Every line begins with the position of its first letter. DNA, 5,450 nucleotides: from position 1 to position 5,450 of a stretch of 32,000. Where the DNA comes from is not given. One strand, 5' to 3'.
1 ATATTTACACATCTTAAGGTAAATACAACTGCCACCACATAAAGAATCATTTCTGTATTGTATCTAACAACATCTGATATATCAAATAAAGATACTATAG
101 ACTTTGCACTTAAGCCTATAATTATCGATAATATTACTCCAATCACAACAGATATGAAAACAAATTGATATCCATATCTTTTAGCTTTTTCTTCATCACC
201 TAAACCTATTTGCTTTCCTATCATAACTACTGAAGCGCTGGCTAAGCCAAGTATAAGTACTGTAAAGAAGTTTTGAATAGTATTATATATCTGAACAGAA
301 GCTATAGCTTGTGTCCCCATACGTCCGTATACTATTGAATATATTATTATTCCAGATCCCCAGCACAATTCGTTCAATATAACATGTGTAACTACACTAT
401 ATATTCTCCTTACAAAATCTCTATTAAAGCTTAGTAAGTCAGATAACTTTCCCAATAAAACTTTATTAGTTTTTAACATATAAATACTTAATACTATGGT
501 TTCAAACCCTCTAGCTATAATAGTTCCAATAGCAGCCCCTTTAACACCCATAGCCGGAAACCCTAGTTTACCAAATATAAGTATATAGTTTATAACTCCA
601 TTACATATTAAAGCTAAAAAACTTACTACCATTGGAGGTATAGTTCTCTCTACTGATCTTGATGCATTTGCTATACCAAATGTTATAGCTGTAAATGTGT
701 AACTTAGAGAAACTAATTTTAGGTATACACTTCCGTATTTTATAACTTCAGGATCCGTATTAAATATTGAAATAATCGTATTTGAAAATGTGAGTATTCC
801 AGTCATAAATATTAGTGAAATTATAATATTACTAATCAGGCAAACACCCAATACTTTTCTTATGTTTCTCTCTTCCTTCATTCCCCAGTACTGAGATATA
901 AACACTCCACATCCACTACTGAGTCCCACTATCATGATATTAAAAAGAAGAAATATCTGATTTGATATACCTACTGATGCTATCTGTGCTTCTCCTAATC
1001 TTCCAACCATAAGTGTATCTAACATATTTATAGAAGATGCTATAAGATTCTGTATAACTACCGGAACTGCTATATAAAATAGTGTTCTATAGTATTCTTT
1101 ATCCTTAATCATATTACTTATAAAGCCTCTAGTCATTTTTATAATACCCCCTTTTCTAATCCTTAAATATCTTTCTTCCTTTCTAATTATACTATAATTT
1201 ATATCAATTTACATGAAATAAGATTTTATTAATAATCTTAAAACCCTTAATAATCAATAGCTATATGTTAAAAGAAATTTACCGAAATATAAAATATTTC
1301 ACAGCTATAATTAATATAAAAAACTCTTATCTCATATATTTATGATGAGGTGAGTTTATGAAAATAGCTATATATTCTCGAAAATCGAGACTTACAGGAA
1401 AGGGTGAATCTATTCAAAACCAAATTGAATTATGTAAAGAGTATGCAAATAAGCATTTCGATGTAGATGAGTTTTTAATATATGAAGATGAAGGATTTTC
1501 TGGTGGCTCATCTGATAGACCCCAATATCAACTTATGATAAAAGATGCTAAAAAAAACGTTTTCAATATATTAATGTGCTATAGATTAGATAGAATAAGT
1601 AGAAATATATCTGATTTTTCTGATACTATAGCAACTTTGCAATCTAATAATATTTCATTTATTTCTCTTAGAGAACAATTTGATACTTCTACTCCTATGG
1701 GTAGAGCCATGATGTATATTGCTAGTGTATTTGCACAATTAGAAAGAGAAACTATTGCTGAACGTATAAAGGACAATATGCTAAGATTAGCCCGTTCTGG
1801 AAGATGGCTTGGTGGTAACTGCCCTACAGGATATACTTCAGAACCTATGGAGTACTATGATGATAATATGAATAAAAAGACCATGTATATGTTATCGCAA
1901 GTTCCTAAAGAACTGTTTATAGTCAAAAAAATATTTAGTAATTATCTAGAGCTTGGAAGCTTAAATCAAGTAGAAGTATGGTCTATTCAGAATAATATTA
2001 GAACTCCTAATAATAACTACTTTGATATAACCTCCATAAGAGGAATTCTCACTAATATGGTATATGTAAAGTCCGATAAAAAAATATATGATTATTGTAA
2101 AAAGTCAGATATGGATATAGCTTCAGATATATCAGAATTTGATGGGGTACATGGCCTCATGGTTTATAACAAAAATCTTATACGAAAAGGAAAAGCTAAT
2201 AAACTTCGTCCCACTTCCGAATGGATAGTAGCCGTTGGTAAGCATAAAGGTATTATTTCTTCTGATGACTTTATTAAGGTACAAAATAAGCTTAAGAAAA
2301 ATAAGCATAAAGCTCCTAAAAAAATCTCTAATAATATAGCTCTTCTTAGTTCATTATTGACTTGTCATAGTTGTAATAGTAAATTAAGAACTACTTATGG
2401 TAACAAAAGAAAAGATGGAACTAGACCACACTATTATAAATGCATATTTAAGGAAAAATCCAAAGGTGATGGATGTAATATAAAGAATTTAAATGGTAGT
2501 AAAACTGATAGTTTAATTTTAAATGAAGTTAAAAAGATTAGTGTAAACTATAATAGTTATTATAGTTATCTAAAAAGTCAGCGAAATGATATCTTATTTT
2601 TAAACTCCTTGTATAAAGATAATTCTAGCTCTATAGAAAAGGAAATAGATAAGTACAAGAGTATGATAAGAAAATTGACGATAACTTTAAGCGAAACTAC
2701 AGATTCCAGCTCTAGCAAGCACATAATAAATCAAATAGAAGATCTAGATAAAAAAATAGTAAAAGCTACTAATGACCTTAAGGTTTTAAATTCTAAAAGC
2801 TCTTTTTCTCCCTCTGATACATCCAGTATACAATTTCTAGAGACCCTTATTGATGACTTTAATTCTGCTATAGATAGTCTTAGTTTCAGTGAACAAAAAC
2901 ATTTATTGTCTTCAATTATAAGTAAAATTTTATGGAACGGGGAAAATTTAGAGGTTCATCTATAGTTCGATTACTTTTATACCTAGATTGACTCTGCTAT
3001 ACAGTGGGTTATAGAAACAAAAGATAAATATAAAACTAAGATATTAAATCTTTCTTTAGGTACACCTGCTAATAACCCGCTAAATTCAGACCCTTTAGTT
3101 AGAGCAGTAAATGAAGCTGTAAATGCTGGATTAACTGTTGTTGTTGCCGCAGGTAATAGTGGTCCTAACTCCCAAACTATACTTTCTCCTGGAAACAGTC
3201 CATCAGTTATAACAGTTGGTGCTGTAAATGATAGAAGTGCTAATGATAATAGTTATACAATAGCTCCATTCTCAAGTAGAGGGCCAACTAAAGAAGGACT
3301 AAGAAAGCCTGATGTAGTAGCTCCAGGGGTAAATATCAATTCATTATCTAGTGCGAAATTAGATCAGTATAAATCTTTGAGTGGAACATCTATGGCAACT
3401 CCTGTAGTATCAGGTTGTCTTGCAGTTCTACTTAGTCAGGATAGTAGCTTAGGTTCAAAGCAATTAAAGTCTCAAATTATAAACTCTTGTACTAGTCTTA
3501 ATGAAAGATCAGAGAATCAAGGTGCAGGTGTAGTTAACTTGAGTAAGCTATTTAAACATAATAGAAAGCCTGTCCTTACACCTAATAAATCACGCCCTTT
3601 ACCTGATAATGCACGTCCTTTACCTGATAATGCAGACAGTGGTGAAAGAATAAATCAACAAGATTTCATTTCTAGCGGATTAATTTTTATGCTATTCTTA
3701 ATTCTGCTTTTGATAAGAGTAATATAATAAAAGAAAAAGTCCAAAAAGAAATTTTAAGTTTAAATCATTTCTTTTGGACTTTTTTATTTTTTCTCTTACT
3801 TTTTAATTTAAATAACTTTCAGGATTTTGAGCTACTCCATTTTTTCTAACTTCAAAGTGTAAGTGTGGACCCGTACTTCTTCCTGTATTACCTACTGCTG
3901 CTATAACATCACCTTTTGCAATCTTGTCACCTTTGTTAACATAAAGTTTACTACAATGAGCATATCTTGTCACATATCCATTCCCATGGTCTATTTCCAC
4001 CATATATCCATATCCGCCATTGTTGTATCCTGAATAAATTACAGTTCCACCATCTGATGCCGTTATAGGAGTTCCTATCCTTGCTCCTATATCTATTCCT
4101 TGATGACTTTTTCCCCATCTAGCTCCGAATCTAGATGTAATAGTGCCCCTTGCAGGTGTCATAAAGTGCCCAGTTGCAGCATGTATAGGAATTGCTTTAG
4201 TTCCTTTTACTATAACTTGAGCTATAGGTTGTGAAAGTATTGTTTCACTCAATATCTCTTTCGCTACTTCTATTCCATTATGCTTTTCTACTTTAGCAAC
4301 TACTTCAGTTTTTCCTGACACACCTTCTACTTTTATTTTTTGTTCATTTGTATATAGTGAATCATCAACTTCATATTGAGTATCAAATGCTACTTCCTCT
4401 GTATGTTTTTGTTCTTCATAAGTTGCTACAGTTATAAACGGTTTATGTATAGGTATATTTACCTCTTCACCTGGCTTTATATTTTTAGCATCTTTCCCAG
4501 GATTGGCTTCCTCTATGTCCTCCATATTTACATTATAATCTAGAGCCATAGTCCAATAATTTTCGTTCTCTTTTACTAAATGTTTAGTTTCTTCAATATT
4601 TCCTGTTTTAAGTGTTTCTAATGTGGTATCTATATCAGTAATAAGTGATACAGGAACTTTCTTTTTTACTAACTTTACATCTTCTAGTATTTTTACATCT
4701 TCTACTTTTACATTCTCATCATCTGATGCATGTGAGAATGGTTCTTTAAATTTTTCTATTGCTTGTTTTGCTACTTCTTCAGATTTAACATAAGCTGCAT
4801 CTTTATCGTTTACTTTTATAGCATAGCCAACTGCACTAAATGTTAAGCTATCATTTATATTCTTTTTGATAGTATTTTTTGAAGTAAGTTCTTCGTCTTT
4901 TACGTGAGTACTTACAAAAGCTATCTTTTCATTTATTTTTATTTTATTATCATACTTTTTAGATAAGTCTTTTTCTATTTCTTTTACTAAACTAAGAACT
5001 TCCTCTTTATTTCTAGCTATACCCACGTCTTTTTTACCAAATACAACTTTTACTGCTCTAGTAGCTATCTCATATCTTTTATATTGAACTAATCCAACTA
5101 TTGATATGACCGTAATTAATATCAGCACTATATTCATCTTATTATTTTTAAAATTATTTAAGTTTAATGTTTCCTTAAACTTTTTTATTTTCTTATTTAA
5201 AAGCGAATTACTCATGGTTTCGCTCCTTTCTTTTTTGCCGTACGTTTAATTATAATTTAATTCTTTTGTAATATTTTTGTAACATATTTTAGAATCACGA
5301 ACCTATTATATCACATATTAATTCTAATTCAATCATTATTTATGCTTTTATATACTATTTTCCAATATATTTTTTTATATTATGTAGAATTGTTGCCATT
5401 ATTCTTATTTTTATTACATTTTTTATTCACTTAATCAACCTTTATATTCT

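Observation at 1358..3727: Large serine recombinase butted against a start-less half of a subtilisin-like protease gene: candidate gene-splitting integrative element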

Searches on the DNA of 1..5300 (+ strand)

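Call 7: search_dna_similar(query=window:1-5300:+, collection=phages, mode=near)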
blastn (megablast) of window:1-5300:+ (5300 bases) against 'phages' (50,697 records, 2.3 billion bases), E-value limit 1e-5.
Records with a match: 2; places in all: 2; records where one place covers at least 80% of the query: 0.
Best place of each record, by identity: 60-80% 2.
By first word of the organism name: Clostridium 2.
By host as written in the record: Clostridium perfringens 5147-97 2.
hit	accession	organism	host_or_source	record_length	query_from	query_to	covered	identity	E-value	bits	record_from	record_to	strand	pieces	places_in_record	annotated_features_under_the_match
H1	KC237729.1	Clostridium phage vB_CpeS-CP51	Clostridium perfringens 5147-97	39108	1367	1782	8%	75.9%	5e-48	200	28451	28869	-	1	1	putative resolvase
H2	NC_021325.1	Clostridium phage vB_CpeS-CP51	Clostridium perfringens 5147-97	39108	1367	1782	8%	75.9%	5e-48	200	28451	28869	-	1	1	integrase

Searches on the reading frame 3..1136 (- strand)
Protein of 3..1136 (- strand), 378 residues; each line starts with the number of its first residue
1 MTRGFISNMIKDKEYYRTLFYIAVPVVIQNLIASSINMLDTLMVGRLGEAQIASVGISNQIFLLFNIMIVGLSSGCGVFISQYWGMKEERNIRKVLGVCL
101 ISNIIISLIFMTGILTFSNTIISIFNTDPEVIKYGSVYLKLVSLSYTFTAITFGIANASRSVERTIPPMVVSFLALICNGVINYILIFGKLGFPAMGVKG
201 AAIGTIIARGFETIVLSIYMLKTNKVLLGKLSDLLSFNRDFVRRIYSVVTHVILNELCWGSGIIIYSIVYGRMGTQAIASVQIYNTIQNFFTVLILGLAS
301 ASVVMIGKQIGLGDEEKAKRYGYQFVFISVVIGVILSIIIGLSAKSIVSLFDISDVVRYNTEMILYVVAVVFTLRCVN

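Call 8: search_protein_families(library=pfam, proteins=[window:3-1136:-], max_evalue=0.01)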
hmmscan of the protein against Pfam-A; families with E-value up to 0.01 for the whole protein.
window:3-1136:- (378 aa): 2 families
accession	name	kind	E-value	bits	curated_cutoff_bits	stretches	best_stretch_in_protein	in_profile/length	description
PF01554.23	MatE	-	3.9e-48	163.6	24.9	2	25-185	1-161/161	MatE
PF19198.5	RsaA_NTD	-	0.0036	17.5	27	1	133-238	70-170/185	RsaA N-terminal domain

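Call 46: search_protein_families(library=ncbifam, proteins=[window:3-1136:-], max_evalue=0.01)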
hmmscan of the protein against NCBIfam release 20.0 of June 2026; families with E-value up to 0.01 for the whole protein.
window:3-1136:- (378 aa): 11 families
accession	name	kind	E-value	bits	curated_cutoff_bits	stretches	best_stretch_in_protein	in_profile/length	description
TIGR00797.1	matE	subfamily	2.9e-59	201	147.4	1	25-371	1-342/396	MATE family efflux transporter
NF041801.1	MATE_SolL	equivalog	1.6e-26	93.1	780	1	8-373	11-376/458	solanimycin export family MATE transporter SolL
NF052396.1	MATE_WgkD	equivalog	1.6e-25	90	510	1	22-372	8-354/428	tryglysin-associated MATE efflux transporter WgkD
NF007562.1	PRK10189.1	equivalog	5.3e-22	78.2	465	1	15-371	25-385/470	EmmdR/YeeO family multidrug/toxin efflux MATE transporter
NF001214.0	PRK00187.1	equivalog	2.9e-19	69.4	449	1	18-356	11-350/464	NorM family multidrug efflux MATE transporter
NF000131.1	MATE_multi_MepA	equivalog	4.4e-15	55.8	850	1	15-370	14-364/451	multidrug efflux MATE transporter MepA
NF000263.1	MATE_multi_NorM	equivalog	6.9e-15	55.4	950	1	16-362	17-356/459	multidrug efflux MATE transporter NorM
NF007130.1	PRK09575.1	equivalog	4.2e-11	42.8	445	1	16-356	5-342/435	MATE family efflux transporter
NF007690.0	PRK10367.1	equivalog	6.7e-11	41.7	409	1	17-365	9-354/441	MATE family efflux transporter DinF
NF041358.1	GntT_guanitoxin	equivalog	1.4e-08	34.2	525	1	6-153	225-372/438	guanitoxin biosynthesis MATE family efflux transporter GntT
TIGR02900.1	spore_V_B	equivalog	0.00011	21.1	372.3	1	62-131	46-115/488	stage V sporulation protein B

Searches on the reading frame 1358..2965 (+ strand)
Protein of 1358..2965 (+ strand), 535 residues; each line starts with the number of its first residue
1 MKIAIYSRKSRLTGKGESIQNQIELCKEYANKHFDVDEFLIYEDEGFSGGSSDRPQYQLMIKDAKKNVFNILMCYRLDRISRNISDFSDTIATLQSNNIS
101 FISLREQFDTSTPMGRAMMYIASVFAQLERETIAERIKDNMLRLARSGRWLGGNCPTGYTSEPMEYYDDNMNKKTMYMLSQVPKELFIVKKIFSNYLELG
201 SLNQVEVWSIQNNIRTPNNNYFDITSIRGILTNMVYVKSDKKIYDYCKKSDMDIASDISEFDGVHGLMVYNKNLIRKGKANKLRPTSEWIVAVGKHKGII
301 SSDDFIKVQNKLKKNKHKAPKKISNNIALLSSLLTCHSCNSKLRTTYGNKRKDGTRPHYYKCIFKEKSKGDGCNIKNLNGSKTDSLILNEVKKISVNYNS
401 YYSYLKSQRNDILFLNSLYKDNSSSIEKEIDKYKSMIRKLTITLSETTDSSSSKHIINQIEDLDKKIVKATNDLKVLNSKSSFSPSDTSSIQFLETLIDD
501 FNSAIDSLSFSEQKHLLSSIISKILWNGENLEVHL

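Call 8: search_protein_families(library=pfam, proteins=[window:1358-2962:+], max_evalue=0.01)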
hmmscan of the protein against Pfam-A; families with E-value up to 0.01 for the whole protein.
window:1358-2962:+ (535 aa): 4 families
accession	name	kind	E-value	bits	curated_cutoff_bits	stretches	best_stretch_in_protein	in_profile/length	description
PF00239.26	Resolvase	-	3.6e-37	128.1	23.3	1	3-150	1-145/145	Resolvase, N terminal domain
PF07508.19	Recombinase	-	4.5e-18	65.8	21.1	1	185-315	3-102/102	Recombinase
PF13408.12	Zn_ribbon_recom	-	1.2e-08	35.7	25.3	1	329-392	1-58/58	Recombinase zinc beta ribbon domain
PF20222.3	DUF6581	-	0.0096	15.3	27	0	418-523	170-275/401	Family of unknown function (DUF6581)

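Call 9: find_encoding_contigs(protein=window:1358-2965:+, flank=10000, max_places=10)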
Protein window:1358-2965:+ (535 aa): no gene with exactly this product is on record in the collection.

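Call 12: find_related_loci(query=window:1358-2962:+, collection=genome_contigs, flank=10000)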
Query window:1358-2962:+ (535 aa) in genome_contigs; peptide patterns used: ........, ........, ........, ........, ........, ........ (x = any residue, [..] = any of these).
53 stretches matched a pattern; 1 encode a relative of the query (tblastn E <= 1e-3); 1 distinct loci.
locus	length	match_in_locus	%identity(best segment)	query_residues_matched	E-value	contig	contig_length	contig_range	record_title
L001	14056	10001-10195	33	294-362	2e-5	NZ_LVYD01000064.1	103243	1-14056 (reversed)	Niastella vici strain DJ57 contig35, whole genome shotgun sequence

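Call 13: find_related_loci(query=window:1358-2962:+, collection=viral_contigs, flank=10000)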
Query window:1358-2962:+ (535 aa) in viral_contigs; peptide patterns used: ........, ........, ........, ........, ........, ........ (x = any residue, [..] = any of these).
5 stretches matched a pattern; 1 encode a relative of the query (tblastn E <= 1e-3); 1 distinct loci.
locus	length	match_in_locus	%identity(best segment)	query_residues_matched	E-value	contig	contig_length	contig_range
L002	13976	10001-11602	49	1-535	3e-170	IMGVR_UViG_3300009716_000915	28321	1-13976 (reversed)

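Call 30: find_related_loci(query=A2, collection=metagenome_contigs, flank=10000)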
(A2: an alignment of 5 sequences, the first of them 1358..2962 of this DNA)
Query A2 (535 aa) in metagenome_contigs; peptide patterns used: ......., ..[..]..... (x = any residue, [..] = any of these).
600 stretches matched a pattern (row limit reached: there are more); 382 encode a relative of the query (tblastn E <= 1e-3); the best 80 are kept; 80 distinct loci.
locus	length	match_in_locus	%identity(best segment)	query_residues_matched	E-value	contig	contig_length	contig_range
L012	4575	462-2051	51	3-535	6e-180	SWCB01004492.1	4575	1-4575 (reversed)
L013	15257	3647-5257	47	1-535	8e-163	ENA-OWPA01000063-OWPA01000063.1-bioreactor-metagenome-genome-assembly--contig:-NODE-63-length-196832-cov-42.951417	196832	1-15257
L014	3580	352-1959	49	1-535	2e-169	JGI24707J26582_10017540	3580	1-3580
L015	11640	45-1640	47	1-533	1e-156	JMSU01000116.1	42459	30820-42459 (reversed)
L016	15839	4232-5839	44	1-535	6e-151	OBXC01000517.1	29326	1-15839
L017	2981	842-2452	44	3-535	2e-158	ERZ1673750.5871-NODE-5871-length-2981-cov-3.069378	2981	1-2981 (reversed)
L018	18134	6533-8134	44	5-535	3e-147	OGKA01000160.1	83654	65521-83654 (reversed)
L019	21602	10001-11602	44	5-535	6e-147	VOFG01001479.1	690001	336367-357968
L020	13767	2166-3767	44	5-535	8e-147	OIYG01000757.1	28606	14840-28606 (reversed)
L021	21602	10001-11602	43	5-535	2e-146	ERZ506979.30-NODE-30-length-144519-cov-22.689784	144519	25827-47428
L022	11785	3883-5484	44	5-535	1e-146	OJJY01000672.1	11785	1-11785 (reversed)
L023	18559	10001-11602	44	5-535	2e-146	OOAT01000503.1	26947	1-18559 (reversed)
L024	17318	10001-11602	44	5-535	3e-146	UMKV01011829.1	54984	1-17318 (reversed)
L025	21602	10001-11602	43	5-535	2e-146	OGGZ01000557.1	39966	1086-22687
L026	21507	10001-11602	44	5-535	2e-146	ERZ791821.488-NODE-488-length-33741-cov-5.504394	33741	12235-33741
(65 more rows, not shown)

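Call 46: search_protein_families(library=ncbifam, proteins=[window:1358-2962:+], max_evalue=0.01)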
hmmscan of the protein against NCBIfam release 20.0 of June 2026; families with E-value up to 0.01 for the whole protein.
window:1358-2962:+ (535 aa): 6 families
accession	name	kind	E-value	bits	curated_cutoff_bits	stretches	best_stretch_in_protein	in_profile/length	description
NF047343.1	SCCmet_CcrB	equivalog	3.4e-39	134.9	900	1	2-524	8-490/542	cassette chromosome recombinase CcrB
NF041201.1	recomb_XisF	equivalog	4.3e-32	111.7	375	1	48-461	40-435/465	fdxN element excision recombinase XisF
NF047347.1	SCCmet_CcrC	equivalog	1.6e-30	106.2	900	2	2-236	4-234/558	cassette chromosome recombinase CcrC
NF047344.1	SCCmet_CcrA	equivalog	5.7e-19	68.5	700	1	6-246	7-243/442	cassette chromosome recombinase CcrA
NF009949.0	PRK13413.1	equivalog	1.7e-06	27.9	272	1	17-164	13-156/203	master DNA invertase Mpi family serine-type recombinase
NF033928.1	alph_xenorhab_A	subfamily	0.0079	15.5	125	1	403-481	129-204/339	alpha-xenorhabdolysin family binary toxin subunit A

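Call 47: search_protein_families(library=phrogs, proteins=[window:1358-2962:+], max_evalue=0.1)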
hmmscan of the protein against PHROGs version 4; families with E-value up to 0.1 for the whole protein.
window:1358-2962:+ (535 aa): 2 families
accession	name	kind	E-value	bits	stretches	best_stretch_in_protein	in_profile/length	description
phrog_95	-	integration and excision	8.4e-105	352.7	1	1-530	88-559/651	integrase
phrog_125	-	DNA, RNA and nucleotide metabolism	1.2e-35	124.3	1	1-206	20-168/254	DNA invertase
